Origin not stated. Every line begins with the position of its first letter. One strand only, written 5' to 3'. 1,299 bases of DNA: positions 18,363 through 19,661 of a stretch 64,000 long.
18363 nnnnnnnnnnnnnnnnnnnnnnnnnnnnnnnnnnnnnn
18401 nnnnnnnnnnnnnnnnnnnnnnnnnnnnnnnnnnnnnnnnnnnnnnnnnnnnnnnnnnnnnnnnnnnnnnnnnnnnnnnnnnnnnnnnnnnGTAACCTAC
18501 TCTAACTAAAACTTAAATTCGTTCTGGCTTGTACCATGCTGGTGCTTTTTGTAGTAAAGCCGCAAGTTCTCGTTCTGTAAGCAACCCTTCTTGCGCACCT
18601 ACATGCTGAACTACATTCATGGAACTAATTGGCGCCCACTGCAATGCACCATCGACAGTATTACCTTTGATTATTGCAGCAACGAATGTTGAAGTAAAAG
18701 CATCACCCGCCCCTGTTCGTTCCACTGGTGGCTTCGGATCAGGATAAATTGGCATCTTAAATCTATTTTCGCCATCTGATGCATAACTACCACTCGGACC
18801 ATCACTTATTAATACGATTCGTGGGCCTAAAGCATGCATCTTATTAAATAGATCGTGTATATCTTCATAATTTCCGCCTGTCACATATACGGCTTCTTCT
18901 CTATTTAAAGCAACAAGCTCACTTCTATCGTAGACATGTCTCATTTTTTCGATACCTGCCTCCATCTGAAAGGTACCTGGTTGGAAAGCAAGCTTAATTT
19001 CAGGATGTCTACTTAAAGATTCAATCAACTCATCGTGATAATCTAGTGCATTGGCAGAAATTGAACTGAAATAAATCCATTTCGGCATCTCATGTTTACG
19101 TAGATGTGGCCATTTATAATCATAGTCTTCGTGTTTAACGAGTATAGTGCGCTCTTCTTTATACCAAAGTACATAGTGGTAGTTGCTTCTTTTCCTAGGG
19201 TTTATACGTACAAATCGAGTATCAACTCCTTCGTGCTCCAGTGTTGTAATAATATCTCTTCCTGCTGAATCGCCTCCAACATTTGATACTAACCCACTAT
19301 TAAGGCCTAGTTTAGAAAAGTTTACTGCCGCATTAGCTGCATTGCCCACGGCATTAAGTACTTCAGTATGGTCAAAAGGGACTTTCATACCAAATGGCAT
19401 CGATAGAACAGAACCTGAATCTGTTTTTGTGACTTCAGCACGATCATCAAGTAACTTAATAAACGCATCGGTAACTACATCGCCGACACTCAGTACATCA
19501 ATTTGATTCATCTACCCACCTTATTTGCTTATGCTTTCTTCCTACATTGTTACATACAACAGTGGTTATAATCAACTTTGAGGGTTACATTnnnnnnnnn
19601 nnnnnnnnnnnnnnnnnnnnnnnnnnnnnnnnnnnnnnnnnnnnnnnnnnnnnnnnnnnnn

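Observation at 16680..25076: Single minus-strand supercluster joining the non-oxidative pentose-phosphate pathway, aldolase and GAPDH with a PfkB kinase and a LOG-like protein: possible ribose/nucleotide-to-glycolysis route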

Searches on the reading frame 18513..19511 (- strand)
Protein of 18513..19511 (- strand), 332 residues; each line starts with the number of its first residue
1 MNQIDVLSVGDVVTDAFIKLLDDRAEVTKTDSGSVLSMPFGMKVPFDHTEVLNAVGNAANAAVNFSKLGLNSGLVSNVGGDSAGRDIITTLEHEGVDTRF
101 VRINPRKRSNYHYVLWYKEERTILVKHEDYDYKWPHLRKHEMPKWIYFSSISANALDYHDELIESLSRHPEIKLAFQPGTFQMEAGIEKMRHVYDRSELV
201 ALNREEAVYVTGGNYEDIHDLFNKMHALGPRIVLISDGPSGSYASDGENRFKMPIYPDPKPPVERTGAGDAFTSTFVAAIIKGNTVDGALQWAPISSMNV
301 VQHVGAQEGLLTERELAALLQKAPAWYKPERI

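Call 3: search_protein_families(library=pfam, proteins=[window:18513-19511:-], max_evalue=0.01)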
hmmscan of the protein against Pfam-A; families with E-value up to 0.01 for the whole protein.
window:18513-19511:- (332 aa): 1 family
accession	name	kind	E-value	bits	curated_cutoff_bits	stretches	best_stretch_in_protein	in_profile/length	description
PF00294.29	PfkB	-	1.5e-33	116.9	25.8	1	52-310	33-299/302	pfkB family carbohydrate kinase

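Call 4: search_protein_families(library=ncbifam, proteins=[window:18513-19511:-], max_evalue=0.01)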
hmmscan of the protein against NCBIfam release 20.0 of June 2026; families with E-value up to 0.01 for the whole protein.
window:18513-19511:- (332 aa): 22 families
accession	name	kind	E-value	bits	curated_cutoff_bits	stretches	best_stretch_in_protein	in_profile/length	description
TIGR04382.1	myo_inos_iolC_N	equivalog_domain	2e-23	83.2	300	2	188-319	180-308/309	5-dehydro-2-deoxygluconokinase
TIGR02152.1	D_ribokin_bact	equivalog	1.8e-21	76.7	299.65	2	191-316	170-296/298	ribokinase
NF007321.0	PRK09813.1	equivalog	1.4e-18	67.4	247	2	215-306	171-260/261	fructoselysine 6-kinase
NF040938.1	KDG_KDGal_kin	equivalog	4.8e-17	62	400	2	190-321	176-304/305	bifunctional 2-dehydro-3-deoxygluconokinase/2-dehydro-3-deoxygalactonokinase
NF053626.1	RibKinHalex1628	equivalog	2.1e-16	60.3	330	2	190-321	162-292/293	ATP-dependent ribose-1-phosphate kinase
NF006957.1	PRK09434.1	equivalog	2.5e-16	60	450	1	45-295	16-275/302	fructokinase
NF008353.0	PRK11142.1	equivalog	1.5e-14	54.2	341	1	198-322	180-305/307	ribokinase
TIGR02198.1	rfaE_dom_I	equivalog_domain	1.7e-14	53.7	345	1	46-316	38-310/315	D-glycero-beta-D-manno-heptose-7-phosphate kinase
NF047869.1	myo_kin_aldol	exception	4e-14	51.9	600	2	56-109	40-93/586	bifunctional 5-dehydro-2-deoxygluconokinase/5-dehydro-2-deoxyphosphogluconate aldolase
TIGR03168.1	1-PFK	subfamily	6.8e-14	51.5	216.4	1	199-308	179-289/305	hexose kinase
NF041332.1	KDG_KDGal_kin_Halo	equivalog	9.9e-14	51.5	440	2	210-320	205-310/320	bifunctional 2-dehydro-3-deoxygluconokinase/2-dehydro-3-deoxygalactonokinase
TIGR03828.1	pfkB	equivalog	3.3e-13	49.4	292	1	203-308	183-289/305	1-phosphofructokinase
NF049991.1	TagKinase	equivalog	2.8e-12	46.1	420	1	189-324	187-319/321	tagatose kinase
NF041164.1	NucKinThplmales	equivalog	1.9e-10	40.4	450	1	55-302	38-273/295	nucleoside kinase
NF041134.1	R1P_kin_Thcocales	equivalog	3.4e-10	39.8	500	1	55-311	37-273/291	ADP-dependent ribose-1-phosphate kinase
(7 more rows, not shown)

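Call 7: find_homologous_proteins(query=window:18513-19511:-)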
Query window:18513-19511:- (332 aa): 7998 proteins with E <= 0.001 among 8000 candidates; the best 120 are listed.
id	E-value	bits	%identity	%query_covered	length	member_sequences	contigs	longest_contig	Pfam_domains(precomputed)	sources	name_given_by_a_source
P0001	5.2e-223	757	100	100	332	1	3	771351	PF00294.30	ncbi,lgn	-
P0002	2.3e-198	676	87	100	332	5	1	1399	PF00294.30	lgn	-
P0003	2.1e-197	673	86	100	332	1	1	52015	PF00294.30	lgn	-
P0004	1.6e-196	670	87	100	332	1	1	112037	PF00294.30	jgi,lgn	jgi:sugar/nucleoside kinase (ribokinase family)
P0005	3.4e-196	669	86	100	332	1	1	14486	PF00294.30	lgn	-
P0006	2.1e-195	666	87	100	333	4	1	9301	PF00294.30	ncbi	-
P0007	3.3e-195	666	85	100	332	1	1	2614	PF00294.30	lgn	-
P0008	2.5e-191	653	84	100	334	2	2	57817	PF00294.30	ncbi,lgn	-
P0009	2.2e-190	650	85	100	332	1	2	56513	PF00294.30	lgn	-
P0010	8.5e-190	648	84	100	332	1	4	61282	PF00294.30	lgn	-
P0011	3.9e-189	646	84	99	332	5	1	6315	PF00294.30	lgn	-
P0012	4.1e-189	646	83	99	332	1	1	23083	PF00294.30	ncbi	-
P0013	8.1e-187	638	82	100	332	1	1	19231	PF00294.30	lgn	-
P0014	1.1e-186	638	82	100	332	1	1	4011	PF00294.30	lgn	-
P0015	5.3e-185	632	83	100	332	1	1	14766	PF00294.30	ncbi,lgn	ncbi:MAG: carbohydrate kinase family protein [Candidatus Saccharimonadales bacterium]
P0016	3.7e-184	629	82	100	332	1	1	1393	PF00294.30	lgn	-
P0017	8.7e-184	628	80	100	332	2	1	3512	PF00294.30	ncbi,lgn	-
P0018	9.9e-184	628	81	100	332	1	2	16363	PF00294.30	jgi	jgi:sugar/nucleoside kinase (ribokinase family)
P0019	1.2e-183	628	82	100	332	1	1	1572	PF00294.30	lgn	-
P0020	1.5e-183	627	81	100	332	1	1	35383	PF00294.30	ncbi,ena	-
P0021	2.4e-183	627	81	100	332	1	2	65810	PF00294.30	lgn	-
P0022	3.1e-183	626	81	100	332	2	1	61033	PF00294.30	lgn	-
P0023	6.2e-183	625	82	99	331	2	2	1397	PF00294.30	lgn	-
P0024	6.4e-183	625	80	100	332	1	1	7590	PF00294.30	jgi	jgi:sugar/nucleoside kinase (ribokinase family)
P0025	6.9e-183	625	80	100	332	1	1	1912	PF00294.30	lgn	-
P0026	1.9e-182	624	79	100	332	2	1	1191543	PF00294.30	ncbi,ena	-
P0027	2.3e-181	620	80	100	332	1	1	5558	PF00294.30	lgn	-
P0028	4.7e-181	619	80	100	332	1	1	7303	PF00294.30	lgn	-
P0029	1.1e-180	618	80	100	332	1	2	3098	PF00294.30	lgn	-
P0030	1.4e-180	618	80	99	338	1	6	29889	PF00294.30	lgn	-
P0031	1.4e-180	618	79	100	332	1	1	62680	PF00294.30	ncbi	-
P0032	5.4e-180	616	79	100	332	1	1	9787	PF00294.30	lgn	-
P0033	1.4e-179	614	79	100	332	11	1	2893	PF00294.30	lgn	-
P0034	1.5e-179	614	78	100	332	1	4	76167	PF00294.30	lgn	-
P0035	1.9e-179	614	78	100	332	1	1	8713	PF00294.30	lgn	-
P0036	2.0e-179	614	79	100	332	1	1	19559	PF00294.30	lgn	-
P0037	2.3e-179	614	78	100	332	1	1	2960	PF00294.30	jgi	jgi:ribokinase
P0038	2.4e-179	614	77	100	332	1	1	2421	PF00294.30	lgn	-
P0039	2.8e-179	613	81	100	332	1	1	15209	PF00294.30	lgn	-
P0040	4.4e-179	613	79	99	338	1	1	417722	PF00294.30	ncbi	-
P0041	1.8e-178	611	78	100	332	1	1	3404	PF00294.30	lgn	-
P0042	2.9e-178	610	78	100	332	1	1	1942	PF00294.30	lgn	-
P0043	3.1e-178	610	79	100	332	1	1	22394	PF00294.30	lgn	-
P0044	6.1e-178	609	79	99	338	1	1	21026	PF00294.30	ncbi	-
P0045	6.6e-178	609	79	100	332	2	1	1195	PF00294.30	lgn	-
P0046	8.0e-178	609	80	99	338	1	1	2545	PF00294.30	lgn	-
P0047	8.2e-178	609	80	99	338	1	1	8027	PF00294.30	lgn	-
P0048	8.3e-178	609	78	100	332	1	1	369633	PF00294.30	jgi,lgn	-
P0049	8.4e-178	609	77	100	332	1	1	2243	PF00294.30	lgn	-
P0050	8.7e-178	609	79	100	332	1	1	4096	PF00294.30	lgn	-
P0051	1.3e-177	608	77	100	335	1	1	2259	PF00294.30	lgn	-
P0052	1.8e-177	608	80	99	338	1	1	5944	PF00294.30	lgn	-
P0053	3.6e-177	606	80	100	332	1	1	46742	PF00294.30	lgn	-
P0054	3.8e-177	606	78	100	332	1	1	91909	PF00294.30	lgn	-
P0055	3.9e-177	606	78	99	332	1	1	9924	PF00294.30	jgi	jgi:sugar/nucleoside kinase (ribokinase family)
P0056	7.3e-177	605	79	100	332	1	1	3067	PF00294.30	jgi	jgi:ribokinase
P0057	7.8e-177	605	78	100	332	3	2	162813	PF00294.30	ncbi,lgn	-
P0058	1.1e-176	605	77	100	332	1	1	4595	PF00294.30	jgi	jgi:ribokinase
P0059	1.7e-176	604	78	100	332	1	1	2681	PF00294.30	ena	-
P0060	2.3e-176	604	78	100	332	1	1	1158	PF00294.30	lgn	-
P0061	2.6e-176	604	78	100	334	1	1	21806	PF00294.30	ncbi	-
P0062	3.7e-176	603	78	100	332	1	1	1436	PF00294.30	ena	-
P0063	3.7e-176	603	78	100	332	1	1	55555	PF00294.30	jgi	jgi:ribokinase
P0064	4.3e-176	603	79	100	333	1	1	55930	PF00294.30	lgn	-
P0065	4.8e-176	603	76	100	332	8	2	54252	PF00294.30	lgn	-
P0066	6.0e-176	602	77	100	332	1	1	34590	PF00294.30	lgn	-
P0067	6.1e-176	602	76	100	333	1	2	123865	PF00294.30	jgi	jgi:ribokinase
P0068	6.5e-176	602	78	100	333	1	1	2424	PF00294.30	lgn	-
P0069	7.6e-176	602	76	100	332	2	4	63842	PF00294.30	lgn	-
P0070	1.0e-175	602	78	99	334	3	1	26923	PF00294.30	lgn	-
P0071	1.1e-175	602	76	100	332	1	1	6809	PF00294.30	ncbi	-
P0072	1.1e-175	602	77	100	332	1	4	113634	PF00294.30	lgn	-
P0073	1.6e-175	601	79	100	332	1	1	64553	PF00294.30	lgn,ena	-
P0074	4.7e-175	600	77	100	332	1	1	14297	PF00294.30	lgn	-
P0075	5.3e-175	599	74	100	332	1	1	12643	PF00294.30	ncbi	-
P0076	6.2e-175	599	78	100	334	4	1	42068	PF00294.30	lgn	-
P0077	6.9e-175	599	78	100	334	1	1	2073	PF00294.30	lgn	-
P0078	8.6e-175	599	77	100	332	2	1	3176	PF00294.30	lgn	-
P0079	1.2e-174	598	77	100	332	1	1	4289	PF00294.30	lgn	-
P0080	1.3e-174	598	77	100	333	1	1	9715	PF00294.30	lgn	-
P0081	1.5e-174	598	77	100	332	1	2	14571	PF00294.30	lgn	-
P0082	1.8e-174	598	76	100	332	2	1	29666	PF00294.30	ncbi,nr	ncbi:MAG TPA: carbohydrate kinase family protein [Candidatus Saccharimonadales bacterium]|nr:carbohy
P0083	3.5e-174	597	77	100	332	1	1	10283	PF00294.30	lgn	-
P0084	5.0e-174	596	75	100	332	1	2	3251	PF00294.30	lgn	-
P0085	6.4e-174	596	77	99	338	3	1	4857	PF00294.30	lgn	-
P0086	1.0e-173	595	78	99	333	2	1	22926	PF00294.30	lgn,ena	-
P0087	1.1e-173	595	75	100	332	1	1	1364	PF00294.30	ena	-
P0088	1.5e-173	595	76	100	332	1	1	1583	PF00294.30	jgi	jgi:sugar/nucleoside kinase (ribokinase family)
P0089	1.5e-173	595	75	100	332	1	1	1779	PF00294.30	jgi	jgi:ribokinase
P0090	3.3e-173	593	76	100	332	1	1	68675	PF00294.30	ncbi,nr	ncbi:MAG TPA: carbohydrate kinase family protein [Candidatus Saccharimonadales bacterium]|nr:carbohy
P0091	3.9e-173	593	77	100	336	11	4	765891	PF00294.30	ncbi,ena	ncbi:MAG: carbohydrate kinase family protein [Patescibacteria group bacterium]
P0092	5.2e-173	593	76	99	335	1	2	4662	PF00294.30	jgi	jgi:sugar/nucleoside kinase (ribokinase family)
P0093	7.0e-173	592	76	100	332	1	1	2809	PF00294.30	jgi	jgi:ribokinase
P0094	7.2e-173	592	77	100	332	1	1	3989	PF00294.30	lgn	-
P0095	1.2e-172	592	76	100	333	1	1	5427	PF00294.30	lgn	-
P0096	2.0e-172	591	76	100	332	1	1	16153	PF00294.30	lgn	-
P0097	2.3e-172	591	75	100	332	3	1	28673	PF00294.30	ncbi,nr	ncbi:MAG TPA: carbohydrate kinase family protein [Candidatus Saccharimonadales bacterium]|nr:carbohy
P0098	4.8e-172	590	75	100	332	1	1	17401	PF00294.30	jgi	jgi:sugar/nucleoside kinase (ribokinase family)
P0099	8.0e-172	589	75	100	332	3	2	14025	PF00294.30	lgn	-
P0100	1.2e-171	588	75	100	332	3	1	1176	PF00294.30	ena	-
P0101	1.2e-171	588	76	100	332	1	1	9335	PF00294.30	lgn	-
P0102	1.3e-171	588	76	100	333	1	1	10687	PF00294.30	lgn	-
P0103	1.3e-171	588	77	100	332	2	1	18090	PF00294.30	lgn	-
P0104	1.9e-171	588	73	100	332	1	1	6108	PF00294.30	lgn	-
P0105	2.9e-171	587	75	100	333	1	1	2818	PF00294.30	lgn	-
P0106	3.2e-171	587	77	99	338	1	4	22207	PF00294.30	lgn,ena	-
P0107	3.4e-171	587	75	100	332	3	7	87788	PF00294.30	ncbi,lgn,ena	-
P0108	3.9e-171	587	76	100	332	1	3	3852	PF00294.30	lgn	-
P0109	4.0e-171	587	76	100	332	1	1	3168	PF00294.30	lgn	-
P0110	4.4e-171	587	85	89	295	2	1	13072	PF00294.30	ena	-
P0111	4.5e-171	586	75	99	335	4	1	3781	PF00294.30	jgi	jgi:sugar/nucleoside kinase (ribokinase family)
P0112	5.3e-171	586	76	100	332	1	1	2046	PF00294.30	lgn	-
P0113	5.7e-171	586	75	100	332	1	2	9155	PF00294.30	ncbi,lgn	ncbi:MAG: carbohydrate kinase family protein [Candidatus Saccharimonadales bacterium]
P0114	6.2e-171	586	75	99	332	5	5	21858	PF00294.30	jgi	jgi:sugar/nucleoside kinase (ribokinase family)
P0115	7.8e-171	586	75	100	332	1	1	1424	PF00294.30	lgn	-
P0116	7.8e-171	586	75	100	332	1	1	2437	PF00294.30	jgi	jgi:sugar/nucleoside kinase (ribokinase family)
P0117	8.0e-171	586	76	99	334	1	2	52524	PF00294.30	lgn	-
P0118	8.8e-171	586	73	100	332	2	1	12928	PF00294.30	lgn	-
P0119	1.0e-170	585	76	98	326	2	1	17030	PF00294.30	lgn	-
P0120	1.1e-170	585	75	100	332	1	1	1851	PF00294.30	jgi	jgi:sugar/nucleoside kinase (ribokinase family)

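Call 9: search_solved_structures(query=window:18513-19511:-, max_evalue=0.001)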
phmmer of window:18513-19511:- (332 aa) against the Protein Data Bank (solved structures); distinct sequences matched with E-value up to 0.001: 43.
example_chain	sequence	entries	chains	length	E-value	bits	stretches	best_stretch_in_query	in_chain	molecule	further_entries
3hj6_A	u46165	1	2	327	2.8e-13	53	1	190-294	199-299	Fructokinase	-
4du5_A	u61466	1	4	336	2.5e-12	49.9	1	44-318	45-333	PfkB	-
2qcv_A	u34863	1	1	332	8e-12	48.2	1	55-322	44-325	Putative 5-dehydro-2-deoxygluconokinase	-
1wye_A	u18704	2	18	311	4.7e-11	45.7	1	231-321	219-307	2-keto-3-deoxygluconate kinase | hypothetical fructokinase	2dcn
3h49_A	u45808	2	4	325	7e-11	45.1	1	204-321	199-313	Ribokinase | Uncharacterized sugar kinase ydjH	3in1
1tyy_A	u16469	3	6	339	3.5e-10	42.8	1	50-301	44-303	putative sugar kinase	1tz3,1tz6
6ilr_A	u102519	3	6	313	7.7e-10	41.7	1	54-317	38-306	Ribokinase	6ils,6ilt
2nwh_A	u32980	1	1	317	9.5e-10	41.4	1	54-320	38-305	carbohydrate kinase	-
3ewm_A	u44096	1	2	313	1.3e-09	41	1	56-114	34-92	Uncharacterized sugar kinase PH1459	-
3gbu_A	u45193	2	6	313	1.7e-09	40.5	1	56-114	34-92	Uncharacterized sugar kinase PH1459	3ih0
5zwy_A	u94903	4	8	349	5.7e-09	38.9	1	56-289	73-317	Ribokinase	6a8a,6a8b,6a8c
4x8f_A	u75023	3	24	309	1.8e-08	37.2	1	198-320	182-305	Ribokinase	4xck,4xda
2rbc_A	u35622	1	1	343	1.5e-07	34.2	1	37-314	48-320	Sugar kinase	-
2qhp_A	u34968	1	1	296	2e-07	33.8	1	188-306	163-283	Fructokinase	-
3pl2_A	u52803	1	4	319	2.1e-07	33.7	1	56-320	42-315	Sugar kinase, ribokinase family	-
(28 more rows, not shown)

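Call 21: find_related_loci(query=A1, collection=genome_contigs, flank=10000)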
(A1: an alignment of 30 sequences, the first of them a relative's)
Query A1 (332 aa) in genome_contigs; peptide patterns used: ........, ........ (x = any residue, [..] = any of these).
600 stretches matched a pattern (row limit reached: there are more); 591 encode a relative of the query (tblastn E <= 1e-3); the best 80 are kept; 80 distinct loci.
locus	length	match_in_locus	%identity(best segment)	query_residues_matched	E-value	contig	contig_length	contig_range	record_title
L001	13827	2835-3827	84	2-332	0e+0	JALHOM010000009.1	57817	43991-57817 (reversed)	MAG: Candidatus Saccharibacteria bacterium isolate bin.149_sub c_000000002817, whole genome shotgun sequence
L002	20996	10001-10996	80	1-332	0e+0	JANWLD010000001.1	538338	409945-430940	MAG: Candidatus Saccharimonadales bacterium isolate CRAIB_MAG110 c_000000019049, whole genome shotgun sequence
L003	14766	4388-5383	83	1-332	3e-180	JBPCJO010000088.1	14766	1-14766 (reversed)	MAG: Candidatus Saccharimonadales bacterium isolate TH_ant_mag_28 S1Ck127_3436132_flag_1_multi_8.0000_len_14766, whole g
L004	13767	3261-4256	74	1-332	7e-180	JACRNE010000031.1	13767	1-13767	MAG: Candidatus Saccharibacteria bacterium isolate NC_groundwater_1926_Pr3_S-0.2um_42_3 scaffold_786684, whole genome sh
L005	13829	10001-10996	74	1-332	2e-176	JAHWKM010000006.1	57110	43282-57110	MAG: Candidatus Parcubacteria bacterium isolate 0813_bin17 NODE_6_length_57110_cov_6.836700, whole genome shotgun sequen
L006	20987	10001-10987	72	4-332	3e-169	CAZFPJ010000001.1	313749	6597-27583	MAG TPA_asm: uncultured Candidatus Saccharibacteria bacterium isolate SRP292972_co3_78 genome assembly, contig: NODE_43_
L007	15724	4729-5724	70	1-332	2e-167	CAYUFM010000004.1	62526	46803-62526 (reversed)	MAG TPA_asm: uncultured Candidatus Saccharibacteria bacterium isolate SRP286056_co1_255 genome assembly, contig: NODE_43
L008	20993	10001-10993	69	3-332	4e-166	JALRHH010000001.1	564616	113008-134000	MAG: Candidatus Saccharimonadia bacterium isolate MYJ.17 NODE_1_length_564616_cov_19.245983, whole genome shotgun sequen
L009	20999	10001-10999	74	1-332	6e-166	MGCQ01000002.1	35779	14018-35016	MAG: Candidatus Saccharibacteria bacterium RIFCSPHIGHO2_12_FULL_41_12 rifcsphigho2_12_scaffold_1331, whole genome shotgu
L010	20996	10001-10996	68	1-332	1e-161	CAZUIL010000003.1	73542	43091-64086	MAG TPA_asm: uncultured Candidatus Saccharibacteria bacterium isolate SRP144015_co1_52 genome assembly, contig: NODE_185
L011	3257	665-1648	66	5-332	2e-169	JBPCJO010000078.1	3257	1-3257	MAG: Candidatus Saccharimonadales bacterium isolate TH_ant_mag_28 S1Ck127_2833366_flag_1_multi_6.0000_len_3257, whole ge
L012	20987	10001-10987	67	4-332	3e-159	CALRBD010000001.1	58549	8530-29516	MAG: uncultured Candidatus Saccharimonas sp. isolate RH-23may17-1275 genome assembly, contig: RH-23may17-C3689, whole ge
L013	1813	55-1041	66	4-332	6e-171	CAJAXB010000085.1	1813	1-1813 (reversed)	uncultured Candidatus Saccharibacteria bacterium isolate Loc090907-4m_bin-620 genome assembly, contig: bin-620:85/95, wh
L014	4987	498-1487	66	3-332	1e-159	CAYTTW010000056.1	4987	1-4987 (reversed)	MAG TPA_asm: uncultured Candidatus Saccharibacteria bacterium isolate SRP200132_co1_589 genome assembly, contig: NODE_33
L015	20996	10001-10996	68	1-332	1e-156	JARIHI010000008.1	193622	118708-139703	MAG: Candidatus Saccharibacteria bacterium isolate CullarsAll.DT.34 k141_973205, whole genome shotgun sequence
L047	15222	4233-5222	65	3-332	3e-149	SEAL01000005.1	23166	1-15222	MAG: Chloroflexi bacterium isolate PMG_070 scaffold_4814, whole genome shotgun sequence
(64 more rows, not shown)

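Call 30: search_protein_families(library=padloc, proteins=[window:18513-19511:-], max_evalue=0.1)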
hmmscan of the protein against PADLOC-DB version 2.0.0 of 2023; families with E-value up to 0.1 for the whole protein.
window:18513-19511:- (332 aa): 0 families

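Call 35: search_protein_representatives(alignment_id=A1)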
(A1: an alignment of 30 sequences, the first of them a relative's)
Query: 30 sequences, 332 profile positions. Proteins with E-value up to 0.001 (for the whole library): 14411; up to 1e-10: 3020; up to 1e-30: 776. The best 150 are listed.
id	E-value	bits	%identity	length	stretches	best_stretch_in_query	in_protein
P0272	3.0e-121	420.8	-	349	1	1-328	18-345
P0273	4.3e-119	413.7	-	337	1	5-328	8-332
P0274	1.8e-115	401.7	-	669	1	5-330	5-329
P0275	2.2e-115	401.5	-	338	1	5-331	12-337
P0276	8.0e-115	399.6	-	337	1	2-332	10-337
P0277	3.2e-114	397.6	-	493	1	6-332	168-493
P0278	4.7e-111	387.2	-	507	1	6-330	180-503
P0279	3.3e-107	374.6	-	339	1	3-329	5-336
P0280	7.1e-106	370.2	-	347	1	3-327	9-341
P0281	1.3e-104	366.1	-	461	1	6-330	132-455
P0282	3.8e-99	348.1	-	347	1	2-332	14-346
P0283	5.3e-99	347.6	-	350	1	3-327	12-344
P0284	1.2e-97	343.1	-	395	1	6-329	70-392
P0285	5.0e-96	337.9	-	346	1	2-331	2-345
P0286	3.0e-94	332.0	-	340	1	2-328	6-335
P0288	3.0e-88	312.3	-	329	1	1-330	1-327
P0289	1.8e-87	309.7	-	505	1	5-329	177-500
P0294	1.1e-84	300.5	-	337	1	1-329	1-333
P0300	1.2e-75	270.9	-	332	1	2-331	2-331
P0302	1.8e-74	267.0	-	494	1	3-329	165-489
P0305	5.2e-74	265.5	-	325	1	5-331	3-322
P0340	3.7e-63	229.8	-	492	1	5-325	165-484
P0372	2.2e-56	207.5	-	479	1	45-330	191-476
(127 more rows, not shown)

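Call 39: search_protein_families(library=pfam, proteins=[P0274, P0277, P0278, P0289, P0302, P0340, P0372, P0281, P0284], max_evalue=0.01)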
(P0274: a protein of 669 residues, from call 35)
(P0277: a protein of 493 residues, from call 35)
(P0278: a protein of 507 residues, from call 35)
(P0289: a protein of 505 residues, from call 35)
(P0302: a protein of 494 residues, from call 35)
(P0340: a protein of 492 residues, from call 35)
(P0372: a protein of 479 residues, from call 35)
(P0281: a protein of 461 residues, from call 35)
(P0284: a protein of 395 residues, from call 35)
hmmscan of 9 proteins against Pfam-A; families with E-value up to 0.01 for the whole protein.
P0274 (669 aa): 3 families
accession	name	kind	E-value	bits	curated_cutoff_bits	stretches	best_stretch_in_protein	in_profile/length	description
PF00274.25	Glycolytic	-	8.2e-111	370.6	22.2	1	339-661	2-327/349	Fructose-bisphosphate aldolase class-I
PF00294.29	PfkB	-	1.9e-31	110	25.8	1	60-308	40-298/302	pfkB family carbohydrate kinase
PF08543.17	Phos_pyr_kin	-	1e-05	25.5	27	1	192-292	116-224/246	Phosphomethylpyrimidine kinase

P0277 (493 aa): 3 families
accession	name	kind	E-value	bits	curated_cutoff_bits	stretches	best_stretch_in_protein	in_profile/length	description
PF00294.29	PfkB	-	5e-34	118.5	25.8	1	217-470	35-298/302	pfkB family carbohydrate kinase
PF08543.17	Phos_pyr_kin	-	1.4e-06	28.3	27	1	353-454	115-224/246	Phosphomethylpyrimidine kinase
PF01380.27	SIS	-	0.0033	17.7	25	1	342-447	25-128/131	SIS domain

P0278 (507 aa): 2 families
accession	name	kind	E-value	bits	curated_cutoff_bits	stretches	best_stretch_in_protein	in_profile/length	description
PF00294.29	PfkB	-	1e-29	104.3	25.8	1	231-483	36-299/302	pfkB family carbohydrate kinase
PF08543.17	Phos_pyr_kin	-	0.00049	20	27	1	366-466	116-224/246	Phosphomethylpyrimidine kinase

P0289 (505 aa): 1 family
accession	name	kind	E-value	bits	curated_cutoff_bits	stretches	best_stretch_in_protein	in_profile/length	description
PF00294.29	PfkB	-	1.1e-30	107.4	25.8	1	222-480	30-298/302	pfkB family carbohydrate kinase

P0302 (494 aa): 2 families
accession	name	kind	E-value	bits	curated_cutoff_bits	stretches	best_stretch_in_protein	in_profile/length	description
PF00294.29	PfkB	-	1.1e-25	91.1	25.8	1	216-469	34-298/302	pfkB family carbohydrate kinase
PF08543.17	Phos_pyr_kin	-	4.5e-06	26.7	27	1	348-453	111-224/246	Phosphomethylpyrimidine kinase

P0340 (492 aa): 2 families
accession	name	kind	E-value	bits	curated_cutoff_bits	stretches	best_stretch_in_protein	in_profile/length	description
PF00294.29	PfkB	-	5.4e-37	128.2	25.8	1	215-468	35-298/302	pfkB family carbohydrate kinase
PF08543.17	Phos_pyr_kin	-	0.00037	20.4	27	1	349-453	112-225/246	Phosphomethylpyrimidine kinase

P0372 (479 aa): 2 families
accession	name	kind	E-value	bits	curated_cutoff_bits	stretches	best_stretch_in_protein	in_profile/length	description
PF00294.29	PfkB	-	3.4e-28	99.3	25.8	1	204-454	37-297/302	pfkB family carbohydrate kinase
PF08543.17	Phos_pyr_kin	-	1.7e-05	24.8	27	1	338-437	115-222/246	Phosphomethylpyrimidine kinase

P0281 (461 aa): 2 families
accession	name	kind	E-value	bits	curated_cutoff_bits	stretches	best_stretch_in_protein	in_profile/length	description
PF00294.29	PfkB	-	7.4e-32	111.3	25.8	1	187-434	41-298/302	pfkB family carbohydrate kinase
PF08543.17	Phos_pyr_kin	-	1.5e-05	24.9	27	1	314-418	111-224/246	Phosphomethylpyrimidine kinase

P0284 (395 aa): 2 families
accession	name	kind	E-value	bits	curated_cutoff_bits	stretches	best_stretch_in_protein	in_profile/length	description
PF00294.29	PfkB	-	1.1e-39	137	25.8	1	124-372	39-298/302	pfkB family carbohydrate kinase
PF08543.17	Phos_pyr_kin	-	1.5e-06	28.2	27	1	250-356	109-224/246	Phosphomethylpyrimidine kinase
